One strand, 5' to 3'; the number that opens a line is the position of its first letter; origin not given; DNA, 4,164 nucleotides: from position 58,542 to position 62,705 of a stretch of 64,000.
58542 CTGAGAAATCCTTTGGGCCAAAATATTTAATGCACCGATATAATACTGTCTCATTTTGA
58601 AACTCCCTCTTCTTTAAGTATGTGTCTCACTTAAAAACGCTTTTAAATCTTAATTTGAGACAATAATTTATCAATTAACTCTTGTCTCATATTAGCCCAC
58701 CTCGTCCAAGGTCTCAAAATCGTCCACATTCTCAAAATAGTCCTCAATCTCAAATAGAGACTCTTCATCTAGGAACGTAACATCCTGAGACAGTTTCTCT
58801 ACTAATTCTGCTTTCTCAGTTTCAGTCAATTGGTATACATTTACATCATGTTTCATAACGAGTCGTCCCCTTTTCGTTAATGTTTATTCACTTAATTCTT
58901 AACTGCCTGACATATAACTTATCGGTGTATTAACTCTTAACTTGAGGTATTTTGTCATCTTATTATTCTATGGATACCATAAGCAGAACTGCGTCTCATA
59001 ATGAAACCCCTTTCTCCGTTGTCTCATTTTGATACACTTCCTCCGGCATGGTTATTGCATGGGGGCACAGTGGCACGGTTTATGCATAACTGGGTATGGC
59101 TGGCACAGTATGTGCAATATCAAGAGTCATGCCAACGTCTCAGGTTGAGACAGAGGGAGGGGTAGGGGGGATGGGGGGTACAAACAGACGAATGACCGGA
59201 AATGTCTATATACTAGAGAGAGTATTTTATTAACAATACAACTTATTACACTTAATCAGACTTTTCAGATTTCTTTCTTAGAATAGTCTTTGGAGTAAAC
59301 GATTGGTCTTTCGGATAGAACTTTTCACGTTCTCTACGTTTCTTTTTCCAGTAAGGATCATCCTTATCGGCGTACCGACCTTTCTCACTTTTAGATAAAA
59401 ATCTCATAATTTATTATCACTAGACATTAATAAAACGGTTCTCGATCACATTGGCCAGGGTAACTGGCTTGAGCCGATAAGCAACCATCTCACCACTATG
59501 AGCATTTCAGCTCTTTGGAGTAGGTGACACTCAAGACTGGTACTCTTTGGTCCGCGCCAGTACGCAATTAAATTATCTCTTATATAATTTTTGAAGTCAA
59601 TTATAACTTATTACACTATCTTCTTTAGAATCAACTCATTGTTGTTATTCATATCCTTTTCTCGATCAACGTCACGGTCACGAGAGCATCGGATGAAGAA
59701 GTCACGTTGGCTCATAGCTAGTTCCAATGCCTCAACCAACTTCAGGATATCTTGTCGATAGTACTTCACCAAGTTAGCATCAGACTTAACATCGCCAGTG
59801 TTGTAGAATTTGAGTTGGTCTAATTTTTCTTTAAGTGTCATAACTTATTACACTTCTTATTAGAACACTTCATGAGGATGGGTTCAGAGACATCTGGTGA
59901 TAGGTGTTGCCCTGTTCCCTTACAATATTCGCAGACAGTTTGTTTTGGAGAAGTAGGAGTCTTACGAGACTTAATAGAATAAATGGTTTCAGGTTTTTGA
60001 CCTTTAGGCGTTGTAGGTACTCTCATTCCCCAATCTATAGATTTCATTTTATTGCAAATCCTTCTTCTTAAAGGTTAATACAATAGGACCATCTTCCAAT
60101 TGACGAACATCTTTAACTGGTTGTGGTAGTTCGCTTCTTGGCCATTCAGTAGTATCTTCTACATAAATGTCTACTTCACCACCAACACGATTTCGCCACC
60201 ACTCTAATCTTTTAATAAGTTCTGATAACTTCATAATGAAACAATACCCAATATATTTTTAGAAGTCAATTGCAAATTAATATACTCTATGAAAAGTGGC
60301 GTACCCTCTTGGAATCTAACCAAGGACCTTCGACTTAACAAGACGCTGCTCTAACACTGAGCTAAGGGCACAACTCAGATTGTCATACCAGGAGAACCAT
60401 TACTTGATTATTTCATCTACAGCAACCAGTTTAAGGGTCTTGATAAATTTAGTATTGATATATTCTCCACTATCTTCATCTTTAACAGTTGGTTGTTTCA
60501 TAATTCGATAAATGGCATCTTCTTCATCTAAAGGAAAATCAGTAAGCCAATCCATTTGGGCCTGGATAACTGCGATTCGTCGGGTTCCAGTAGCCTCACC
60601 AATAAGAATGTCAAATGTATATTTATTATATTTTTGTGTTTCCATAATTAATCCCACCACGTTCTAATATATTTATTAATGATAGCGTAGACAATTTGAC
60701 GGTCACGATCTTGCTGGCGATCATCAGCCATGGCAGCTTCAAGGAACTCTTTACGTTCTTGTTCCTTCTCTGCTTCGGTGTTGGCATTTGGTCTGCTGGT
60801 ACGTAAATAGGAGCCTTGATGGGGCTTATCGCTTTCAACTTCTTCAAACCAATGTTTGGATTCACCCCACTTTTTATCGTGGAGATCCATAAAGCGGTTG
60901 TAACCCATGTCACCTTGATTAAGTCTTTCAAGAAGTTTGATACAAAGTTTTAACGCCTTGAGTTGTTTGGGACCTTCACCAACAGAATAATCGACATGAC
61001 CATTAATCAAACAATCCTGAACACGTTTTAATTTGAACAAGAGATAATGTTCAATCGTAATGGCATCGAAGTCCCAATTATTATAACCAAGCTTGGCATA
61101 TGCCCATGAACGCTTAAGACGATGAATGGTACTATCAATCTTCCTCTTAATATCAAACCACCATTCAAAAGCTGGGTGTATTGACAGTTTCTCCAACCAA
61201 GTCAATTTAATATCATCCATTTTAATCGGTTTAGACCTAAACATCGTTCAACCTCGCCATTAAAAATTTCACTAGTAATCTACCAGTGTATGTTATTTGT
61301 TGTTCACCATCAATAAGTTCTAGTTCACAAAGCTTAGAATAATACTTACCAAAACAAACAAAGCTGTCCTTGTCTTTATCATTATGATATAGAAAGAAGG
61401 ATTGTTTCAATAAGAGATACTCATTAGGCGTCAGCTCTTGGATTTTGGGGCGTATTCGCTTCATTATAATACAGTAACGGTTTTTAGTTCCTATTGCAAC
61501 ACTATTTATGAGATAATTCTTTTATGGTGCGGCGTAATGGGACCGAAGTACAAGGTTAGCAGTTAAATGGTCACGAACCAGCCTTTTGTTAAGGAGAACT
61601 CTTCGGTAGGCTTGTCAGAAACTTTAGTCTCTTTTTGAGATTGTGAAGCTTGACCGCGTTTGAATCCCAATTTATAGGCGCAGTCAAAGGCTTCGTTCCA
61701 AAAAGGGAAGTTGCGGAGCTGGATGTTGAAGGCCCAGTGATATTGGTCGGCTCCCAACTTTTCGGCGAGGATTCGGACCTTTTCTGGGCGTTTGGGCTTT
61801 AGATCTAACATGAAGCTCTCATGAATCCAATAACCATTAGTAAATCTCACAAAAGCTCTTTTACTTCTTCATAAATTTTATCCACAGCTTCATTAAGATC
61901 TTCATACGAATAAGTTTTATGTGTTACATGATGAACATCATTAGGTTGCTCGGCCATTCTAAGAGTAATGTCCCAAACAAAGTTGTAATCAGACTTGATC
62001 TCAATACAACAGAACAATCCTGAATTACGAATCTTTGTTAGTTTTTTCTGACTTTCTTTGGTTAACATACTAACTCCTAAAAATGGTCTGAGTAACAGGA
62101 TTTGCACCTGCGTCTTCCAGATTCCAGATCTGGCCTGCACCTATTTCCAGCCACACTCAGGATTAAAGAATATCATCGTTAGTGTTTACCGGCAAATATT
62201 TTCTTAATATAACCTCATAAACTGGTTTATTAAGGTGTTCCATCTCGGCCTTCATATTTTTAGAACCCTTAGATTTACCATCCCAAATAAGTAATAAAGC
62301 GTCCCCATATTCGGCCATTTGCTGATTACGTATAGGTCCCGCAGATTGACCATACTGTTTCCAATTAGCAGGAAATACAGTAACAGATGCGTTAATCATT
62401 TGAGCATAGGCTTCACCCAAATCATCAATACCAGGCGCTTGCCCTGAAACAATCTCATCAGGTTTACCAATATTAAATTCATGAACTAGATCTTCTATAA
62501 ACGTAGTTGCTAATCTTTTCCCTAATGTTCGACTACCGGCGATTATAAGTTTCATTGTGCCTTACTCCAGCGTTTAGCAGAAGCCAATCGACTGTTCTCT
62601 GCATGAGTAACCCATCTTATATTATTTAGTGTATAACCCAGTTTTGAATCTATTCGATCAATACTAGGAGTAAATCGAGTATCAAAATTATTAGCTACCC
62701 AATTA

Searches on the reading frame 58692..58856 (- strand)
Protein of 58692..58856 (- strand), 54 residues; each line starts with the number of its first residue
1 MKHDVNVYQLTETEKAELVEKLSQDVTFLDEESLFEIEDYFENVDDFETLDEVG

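Call 44: search_protein_families(library=pfam, max_evalue=0.05, proteins=[window:58692-58856:-])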
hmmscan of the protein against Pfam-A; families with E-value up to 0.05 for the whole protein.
window:58692-58856:- (54 aa): 1 family
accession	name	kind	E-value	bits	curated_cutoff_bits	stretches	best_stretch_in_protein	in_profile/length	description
PF09720.15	Unstab_antitox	-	0.033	14.7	23.3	1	9-32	1-21/54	Putative addiction module component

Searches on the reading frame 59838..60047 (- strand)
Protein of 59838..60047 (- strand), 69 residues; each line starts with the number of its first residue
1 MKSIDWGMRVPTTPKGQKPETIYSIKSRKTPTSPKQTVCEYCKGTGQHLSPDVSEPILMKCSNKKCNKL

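Call 45: search_protein_families(library=pfam, max_evalue=0.05, proteins=[window:59838-60047:-])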
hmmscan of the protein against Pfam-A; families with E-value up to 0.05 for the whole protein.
window:59838-60047:- (69 aa): 1 family
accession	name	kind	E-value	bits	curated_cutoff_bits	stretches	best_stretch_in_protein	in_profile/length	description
PF00684.25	DnaJ_CXXCXGXG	-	0.016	15.9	32.7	1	34-67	13-45/65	DnaJ central domain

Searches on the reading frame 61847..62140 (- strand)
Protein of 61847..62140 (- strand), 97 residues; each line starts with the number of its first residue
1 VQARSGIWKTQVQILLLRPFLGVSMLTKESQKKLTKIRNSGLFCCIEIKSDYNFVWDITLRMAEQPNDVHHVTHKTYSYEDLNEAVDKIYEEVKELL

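Call 45: search_protein_families(library=pfam, max_evalue=0.05, proteins=[window:61847-62140:-])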
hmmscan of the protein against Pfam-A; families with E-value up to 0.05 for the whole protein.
window:61847-62140:- (97 aa): 1 family
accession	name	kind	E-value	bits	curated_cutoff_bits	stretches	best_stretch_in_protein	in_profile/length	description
PF00202.27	Aminotran_3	-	0.045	12.9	30.5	0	28-64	328-366/403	Aminotransferase class-III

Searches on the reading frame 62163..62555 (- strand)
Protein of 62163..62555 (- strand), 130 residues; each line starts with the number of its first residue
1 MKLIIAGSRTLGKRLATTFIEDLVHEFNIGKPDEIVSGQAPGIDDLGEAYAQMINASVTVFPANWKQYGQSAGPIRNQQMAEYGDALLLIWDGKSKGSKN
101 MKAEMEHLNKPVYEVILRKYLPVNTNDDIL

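Call 45: search_protein_families(library=pfam, max_evalue=0.05, proteins=[window:62163-62555:-])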
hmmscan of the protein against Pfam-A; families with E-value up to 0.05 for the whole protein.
window:62163-62555:- (130 aa): 2 families
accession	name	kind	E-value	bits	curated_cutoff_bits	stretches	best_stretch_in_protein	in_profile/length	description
PF10686.14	YAcAr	-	2.3e-07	31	28.2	1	1-68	1-66/66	YspA, cpYpsA-related SLOG family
PF02481.21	DNA_processg_A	-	0.04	13.5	29.6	0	5-52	49-94/212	DNA recombination-mediator protein A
